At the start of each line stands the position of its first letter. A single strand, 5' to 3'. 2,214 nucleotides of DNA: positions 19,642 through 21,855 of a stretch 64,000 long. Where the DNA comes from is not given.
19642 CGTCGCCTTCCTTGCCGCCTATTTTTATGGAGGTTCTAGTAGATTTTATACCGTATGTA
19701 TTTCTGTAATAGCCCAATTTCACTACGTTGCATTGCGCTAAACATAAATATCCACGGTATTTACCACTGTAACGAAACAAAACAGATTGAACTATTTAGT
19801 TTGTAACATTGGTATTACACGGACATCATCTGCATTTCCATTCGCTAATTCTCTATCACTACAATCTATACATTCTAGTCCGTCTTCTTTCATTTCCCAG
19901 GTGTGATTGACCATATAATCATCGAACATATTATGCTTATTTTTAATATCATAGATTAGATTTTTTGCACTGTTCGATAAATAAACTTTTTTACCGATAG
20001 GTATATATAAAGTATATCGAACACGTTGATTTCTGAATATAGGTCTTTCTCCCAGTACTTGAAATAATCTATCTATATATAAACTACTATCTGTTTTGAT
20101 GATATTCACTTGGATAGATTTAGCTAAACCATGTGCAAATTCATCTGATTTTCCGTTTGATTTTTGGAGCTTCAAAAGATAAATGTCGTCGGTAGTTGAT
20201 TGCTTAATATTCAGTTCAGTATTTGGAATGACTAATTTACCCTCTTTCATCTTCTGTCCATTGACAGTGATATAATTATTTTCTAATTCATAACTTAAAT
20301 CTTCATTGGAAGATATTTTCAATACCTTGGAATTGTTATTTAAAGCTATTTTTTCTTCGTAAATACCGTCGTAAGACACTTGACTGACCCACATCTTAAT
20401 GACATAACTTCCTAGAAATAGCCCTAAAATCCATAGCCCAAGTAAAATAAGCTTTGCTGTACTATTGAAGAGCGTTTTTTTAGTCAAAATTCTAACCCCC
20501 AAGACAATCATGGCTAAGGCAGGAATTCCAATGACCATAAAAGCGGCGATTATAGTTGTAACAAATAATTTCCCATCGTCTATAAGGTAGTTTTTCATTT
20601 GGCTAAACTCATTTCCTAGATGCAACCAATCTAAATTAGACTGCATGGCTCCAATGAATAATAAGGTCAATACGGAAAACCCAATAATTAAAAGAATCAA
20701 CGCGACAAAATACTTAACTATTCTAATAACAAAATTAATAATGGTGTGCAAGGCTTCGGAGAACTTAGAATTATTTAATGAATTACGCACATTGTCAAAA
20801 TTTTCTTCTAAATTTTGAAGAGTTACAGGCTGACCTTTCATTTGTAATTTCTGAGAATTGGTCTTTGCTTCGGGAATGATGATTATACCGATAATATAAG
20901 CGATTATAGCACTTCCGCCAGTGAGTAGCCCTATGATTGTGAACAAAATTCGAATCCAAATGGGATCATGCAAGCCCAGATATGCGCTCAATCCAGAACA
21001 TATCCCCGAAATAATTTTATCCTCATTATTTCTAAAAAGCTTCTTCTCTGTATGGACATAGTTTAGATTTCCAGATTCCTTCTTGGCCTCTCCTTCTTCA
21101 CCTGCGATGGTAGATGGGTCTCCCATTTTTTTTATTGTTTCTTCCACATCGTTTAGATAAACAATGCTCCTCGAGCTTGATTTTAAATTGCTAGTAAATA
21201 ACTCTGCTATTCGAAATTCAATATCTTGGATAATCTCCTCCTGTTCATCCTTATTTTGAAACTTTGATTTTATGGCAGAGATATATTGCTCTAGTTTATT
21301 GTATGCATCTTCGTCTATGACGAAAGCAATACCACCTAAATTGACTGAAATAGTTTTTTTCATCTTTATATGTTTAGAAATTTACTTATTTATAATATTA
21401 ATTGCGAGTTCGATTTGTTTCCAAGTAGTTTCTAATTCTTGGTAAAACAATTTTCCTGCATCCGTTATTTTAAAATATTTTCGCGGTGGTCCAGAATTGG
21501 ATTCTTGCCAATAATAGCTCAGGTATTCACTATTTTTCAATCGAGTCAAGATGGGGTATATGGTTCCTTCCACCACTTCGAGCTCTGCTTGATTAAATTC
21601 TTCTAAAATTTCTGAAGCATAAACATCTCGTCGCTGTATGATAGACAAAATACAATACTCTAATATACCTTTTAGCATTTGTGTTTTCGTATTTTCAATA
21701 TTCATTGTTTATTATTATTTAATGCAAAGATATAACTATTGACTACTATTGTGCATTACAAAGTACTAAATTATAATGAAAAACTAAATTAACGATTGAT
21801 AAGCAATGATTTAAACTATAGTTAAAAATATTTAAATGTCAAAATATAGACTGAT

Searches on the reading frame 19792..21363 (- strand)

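Call 9: search_protein_families(library=pfam, proteins=[window:19792-21363:-])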
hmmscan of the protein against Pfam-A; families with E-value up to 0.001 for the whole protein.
window:19792-21363:- (523 aa): 4 families
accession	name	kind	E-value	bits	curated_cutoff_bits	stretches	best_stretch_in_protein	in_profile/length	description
PF22744.3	Toast-rack_PspC-Cterm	-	1.5e-22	80.2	27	1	378-503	11-135/136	ToastRack found in some PspC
PF22571.1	LiaI-LiaF-TM_PspC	-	5e-20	72.1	27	1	196-322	8-135/142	PspC transmembrane region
PF04024.17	PspC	-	1.4e-16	60.5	25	1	107-166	1-58/58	PspC domain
PF22564.2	HAAS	-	1.7e-06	28.7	27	1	26-87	1-53/55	HAAS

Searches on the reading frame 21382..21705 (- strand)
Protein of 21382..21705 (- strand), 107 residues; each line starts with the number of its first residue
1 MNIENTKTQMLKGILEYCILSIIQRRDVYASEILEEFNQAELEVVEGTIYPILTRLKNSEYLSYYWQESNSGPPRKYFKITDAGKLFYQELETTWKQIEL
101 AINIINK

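Call 9: search_protein_families(library=pfam, proteins=[window:21382-21705:-])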
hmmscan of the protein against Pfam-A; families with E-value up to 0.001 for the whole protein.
window:21382-21705:- (107 aa): 1 family
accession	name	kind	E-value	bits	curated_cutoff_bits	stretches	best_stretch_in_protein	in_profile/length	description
PF03551.20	PadR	-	1.3e-18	67.2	27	1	19-89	1-74/75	Transcriptional regulator PadR-like family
